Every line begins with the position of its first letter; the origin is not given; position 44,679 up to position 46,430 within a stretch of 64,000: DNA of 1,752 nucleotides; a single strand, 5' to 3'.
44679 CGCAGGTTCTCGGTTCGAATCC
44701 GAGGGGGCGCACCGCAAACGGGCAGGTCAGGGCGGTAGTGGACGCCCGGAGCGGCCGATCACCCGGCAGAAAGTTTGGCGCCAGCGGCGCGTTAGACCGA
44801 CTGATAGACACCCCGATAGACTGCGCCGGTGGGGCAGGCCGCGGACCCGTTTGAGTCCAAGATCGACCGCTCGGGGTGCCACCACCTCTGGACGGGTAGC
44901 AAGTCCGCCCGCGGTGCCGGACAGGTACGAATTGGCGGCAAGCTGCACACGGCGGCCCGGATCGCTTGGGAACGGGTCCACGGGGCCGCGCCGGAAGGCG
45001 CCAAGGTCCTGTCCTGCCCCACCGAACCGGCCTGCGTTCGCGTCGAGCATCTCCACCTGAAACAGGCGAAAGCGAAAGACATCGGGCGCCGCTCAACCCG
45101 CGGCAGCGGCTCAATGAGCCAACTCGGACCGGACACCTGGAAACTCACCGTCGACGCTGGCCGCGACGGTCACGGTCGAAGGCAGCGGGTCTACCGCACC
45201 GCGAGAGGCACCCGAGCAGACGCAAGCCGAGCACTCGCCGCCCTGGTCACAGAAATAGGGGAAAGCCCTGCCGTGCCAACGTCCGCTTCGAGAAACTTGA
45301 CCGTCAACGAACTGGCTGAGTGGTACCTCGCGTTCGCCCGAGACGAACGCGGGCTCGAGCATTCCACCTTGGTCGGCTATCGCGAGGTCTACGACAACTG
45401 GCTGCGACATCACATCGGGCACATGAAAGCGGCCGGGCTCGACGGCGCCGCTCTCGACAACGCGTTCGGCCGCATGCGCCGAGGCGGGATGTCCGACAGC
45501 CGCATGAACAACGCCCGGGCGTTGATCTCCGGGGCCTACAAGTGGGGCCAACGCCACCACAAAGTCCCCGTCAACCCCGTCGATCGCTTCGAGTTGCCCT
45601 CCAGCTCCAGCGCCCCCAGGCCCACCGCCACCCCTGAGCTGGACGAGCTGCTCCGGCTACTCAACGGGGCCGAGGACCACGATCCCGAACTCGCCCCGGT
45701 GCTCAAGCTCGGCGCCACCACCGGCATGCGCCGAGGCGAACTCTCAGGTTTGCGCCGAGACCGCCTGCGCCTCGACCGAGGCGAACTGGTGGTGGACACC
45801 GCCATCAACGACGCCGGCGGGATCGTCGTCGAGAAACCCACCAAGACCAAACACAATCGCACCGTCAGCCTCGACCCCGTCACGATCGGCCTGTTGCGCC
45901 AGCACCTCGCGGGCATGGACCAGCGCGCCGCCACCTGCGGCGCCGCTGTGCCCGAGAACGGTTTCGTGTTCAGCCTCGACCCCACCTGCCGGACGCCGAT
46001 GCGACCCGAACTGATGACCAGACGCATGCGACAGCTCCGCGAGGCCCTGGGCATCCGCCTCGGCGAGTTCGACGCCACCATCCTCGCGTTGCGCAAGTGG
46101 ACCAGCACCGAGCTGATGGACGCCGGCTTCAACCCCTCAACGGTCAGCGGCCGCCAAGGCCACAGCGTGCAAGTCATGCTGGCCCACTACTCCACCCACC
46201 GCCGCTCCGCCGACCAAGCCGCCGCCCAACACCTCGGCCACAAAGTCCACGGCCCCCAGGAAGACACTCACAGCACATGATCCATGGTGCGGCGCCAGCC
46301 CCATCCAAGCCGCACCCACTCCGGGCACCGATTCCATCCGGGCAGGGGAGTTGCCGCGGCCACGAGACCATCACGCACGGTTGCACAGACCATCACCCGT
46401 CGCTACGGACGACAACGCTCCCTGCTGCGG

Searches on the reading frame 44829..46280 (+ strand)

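Call 76: search_protein_families(library=pfam, proteins=[window:44829-46280:+], max_evalue=0.001)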
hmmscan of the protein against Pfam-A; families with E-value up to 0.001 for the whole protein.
window:44829-46280:+ (483 aa): 1 family
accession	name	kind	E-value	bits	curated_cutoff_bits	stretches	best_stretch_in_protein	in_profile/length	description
PF00589.27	Phage_integrase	-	2.5e-10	40.8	27.1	1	272-457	6-168/172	Phage integrase family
